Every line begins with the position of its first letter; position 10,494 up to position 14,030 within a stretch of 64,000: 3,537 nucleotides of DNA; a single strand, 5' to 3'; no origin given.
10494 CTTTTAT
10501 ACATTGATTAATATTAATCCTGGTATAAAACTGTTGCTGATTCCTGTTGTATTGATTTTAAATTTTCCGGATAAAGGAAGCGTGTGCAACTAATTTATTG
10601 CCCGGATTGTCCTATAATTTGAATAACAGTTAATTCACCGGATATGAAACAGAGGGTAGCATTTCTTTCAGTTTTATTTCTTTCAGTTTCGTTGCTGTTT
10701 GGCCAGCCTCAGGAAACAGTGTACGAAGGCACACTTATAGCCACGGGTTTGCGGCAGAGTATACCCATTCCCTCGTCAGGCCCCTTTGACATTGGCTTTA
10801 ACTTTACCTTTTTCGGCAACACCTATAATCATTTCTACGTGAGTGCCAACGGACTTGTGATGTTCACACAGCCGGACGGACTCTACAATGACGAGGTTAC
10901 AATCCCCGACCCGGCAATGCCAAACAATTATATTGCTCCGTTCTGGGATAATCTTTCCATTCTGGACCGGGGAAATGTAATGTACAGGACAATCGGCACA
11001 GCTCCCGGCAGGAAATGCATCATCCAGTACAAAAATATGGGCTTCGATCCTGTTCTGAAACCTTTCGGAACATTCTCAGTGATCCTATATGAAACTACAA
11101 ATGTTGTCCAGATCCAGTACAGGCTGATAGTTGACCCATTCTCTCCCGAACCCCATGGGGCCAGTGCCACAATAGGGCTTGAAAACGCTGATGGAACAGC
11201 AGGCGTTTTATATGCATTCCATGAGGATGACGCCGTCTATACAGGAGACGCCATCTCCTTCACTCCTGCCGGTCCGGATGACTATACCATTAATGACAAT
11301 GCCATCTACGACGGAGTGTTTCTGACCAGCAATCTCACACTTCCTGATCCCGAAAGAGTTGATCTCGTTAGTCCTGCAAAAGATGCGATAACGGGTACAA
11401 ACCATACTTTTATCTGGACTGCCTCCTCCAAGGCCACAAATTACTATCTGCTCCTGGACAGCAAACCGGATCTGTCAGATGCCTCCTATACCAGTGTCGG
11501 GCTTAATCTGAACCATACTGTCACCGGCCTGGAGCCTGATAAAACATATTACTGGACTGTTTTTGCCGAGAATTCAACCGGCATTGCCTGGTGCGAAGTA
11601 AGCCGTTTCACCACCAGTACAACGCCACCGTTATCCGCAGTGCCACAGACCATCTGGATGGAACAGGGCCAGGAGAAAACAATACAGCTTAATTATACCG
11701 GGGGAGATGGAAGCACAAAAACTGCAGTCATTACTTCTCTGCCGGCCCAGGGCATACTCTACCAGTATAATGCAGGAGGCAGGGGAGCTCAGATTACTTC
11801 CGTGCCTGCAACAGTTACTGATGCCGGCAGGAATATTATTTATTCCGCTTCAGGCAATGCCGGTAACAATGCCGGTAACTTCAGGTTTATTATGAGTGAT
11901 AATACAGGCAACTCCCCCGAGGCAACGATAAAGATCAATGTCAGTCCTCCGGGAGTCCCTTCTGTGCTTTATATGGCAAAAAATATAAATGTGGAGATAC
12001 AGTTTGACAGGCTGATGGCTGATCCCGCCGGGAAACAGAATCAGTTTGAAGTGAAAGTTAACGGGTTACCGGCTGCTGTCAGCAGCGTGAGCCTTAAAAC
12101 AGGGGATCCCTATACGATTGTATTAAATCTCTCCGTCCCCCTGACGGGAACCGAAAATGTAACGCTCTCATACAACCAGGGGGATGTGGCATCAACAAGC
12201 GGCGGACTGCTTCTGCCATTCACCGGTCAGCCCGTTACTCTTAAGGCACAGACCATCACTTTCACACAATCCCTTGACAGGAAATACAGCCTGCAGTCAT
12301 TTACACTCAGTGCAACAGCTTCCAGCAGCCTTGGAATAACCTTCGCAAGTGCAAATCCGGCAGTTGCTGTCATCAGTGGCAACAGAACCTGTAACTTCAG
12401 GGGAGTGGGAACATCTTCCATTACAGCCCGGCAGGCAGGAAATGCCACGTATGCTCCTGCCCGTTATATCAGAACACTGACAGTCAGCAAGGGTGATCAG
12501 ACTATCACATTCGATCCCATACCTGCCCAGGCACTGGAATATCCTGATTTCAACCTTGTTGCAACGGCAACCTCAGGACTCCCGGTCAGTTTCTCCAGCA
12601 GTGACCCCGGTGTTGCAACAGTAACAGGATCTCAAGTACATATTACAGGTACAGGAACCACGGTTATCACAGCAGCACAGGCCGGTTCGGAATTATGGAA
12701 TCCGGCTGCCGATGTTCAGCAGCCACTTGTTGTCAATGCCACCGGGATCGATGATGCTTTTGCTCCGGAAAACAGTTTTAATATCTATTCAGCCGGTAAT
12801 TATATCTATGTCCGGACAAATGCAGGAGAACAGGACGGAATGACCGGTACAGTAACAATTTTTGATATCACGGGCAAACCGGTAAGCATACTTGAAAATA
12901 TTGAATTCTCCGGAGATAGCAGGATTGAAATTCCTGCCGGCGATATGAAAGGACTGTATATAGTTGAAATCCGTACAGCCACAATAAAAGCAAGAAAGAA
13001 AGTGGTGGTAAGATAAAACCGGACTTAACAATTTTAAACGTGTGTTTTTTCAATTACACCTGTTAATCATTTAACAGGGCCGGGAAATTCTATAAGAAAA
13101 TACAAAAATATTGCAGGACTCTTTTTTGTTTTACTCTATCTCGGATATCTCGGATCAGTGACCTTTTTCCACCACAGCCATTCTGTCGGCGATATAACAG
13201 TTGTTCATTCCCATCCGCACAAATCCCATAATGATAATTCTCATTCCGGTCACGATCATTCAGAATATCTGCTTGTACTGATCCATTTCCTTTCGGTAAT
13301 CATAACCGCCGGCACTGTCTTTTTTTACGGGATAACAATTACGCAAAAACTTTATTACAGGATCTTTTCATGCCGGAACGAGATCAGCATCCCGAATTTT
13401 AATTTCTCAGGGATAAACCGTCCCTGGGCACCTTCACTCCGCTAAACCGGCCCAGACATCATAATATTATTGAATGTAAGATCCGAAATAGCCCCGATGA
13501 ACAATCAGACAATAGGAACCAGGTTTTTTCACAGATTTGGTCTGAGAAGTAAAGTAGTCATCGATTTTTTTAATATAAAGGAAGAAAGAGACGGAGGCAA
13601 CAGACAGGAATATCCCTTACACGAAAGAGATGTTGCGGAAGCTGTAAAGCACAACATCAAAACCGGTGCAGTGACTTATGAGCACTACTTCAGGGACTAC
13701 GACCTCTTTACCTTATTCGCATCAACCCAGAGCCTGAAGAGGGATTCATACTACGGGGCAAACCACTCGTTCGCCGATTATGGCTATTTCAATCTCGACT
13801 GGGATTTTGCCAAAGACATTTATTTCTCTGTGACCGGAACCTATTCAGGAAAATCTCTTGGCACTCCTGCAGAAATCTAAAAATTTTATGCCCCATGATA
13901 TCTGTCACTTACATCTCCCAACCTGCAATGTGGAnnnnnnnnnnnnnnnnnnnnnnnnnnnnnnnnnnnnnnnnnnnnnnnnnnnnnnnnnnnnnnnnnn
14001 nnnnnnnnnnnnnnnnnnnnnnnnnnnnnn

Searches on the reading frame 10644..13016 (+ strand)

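Call 22: search_protein_families(library=pfam, proteins=[window:10644-13016:+], max_evalue=0.001)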
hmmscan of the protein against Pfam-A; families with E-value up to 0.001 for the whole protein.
window:10644-13016:+ (790 aa): 5 families
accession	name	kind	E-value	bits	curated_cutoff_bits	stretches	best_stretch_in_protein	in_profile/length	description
PF13753.12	SWM_repeat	-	8.2e-06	26.4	27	1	461-512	33-83/86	Putative flagellar system-associated repeat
PF16656.11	Pur_ac_phosph_N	-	6.4e-05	23.9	30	1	258-324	43-93/93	Purple acid Phosphatase, N-terminal domain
PF24619.1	Ig_SibA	-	0.00047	20.6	27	0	348-433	38-135/135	SibA-like, immunoglobulin-like domain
PF18962.6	Por_Secre_tail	-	0.00058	20.5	27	0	729-789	18-75/75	Secretion system C-terminal sorting domain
PF06119.19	NIDO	-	0.00077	20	25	0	63-116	2-52/186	Nidogen-like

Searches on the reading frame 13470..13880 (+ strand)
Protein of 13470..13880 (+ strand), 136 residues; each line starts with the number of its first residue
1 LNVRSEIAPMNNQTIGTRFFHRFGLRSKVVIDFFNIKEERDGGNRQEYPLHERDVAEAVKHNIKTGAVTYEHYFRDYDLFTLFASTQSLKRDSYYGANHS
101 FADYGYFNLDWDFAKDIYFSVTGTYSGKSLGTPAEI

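Call 3: search_protein_families(library=pfam, proteins=[window:13470-13880:+], max_evalue=0.1)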
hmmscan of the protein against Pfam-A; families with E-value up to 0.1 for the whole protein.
window:13470-13880:+ (136 aa): 0 families

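Call 66: find_homologous_proteins(query=window:13470-13880:+, max_evalue=0.001)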
Query window:13470-13880:+ (136 aa): 6 proteins with E <= 0.001 among 18 candidates.
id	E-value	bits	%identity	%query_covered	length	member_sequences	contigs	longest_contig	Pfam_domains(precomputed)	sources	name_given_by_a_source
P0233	9.7e-81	287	100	93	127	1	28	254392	-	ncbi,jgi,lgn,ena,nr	ncbi:MAG TPA: hypothetical protein PLZ75_06645 [Bacteroidales bacterium]|jgi:outer membrane receptor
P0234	7.7e-40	154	69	71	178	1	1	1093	-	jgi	-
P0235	1.1e-29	122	86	47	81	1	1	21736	-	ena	-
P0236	2.1e-19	88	78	38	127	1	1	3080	-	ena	-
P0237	3.0e-18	85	84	39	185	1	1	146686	-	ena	-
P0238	1.3e-8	53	83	26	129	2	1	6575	-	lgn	-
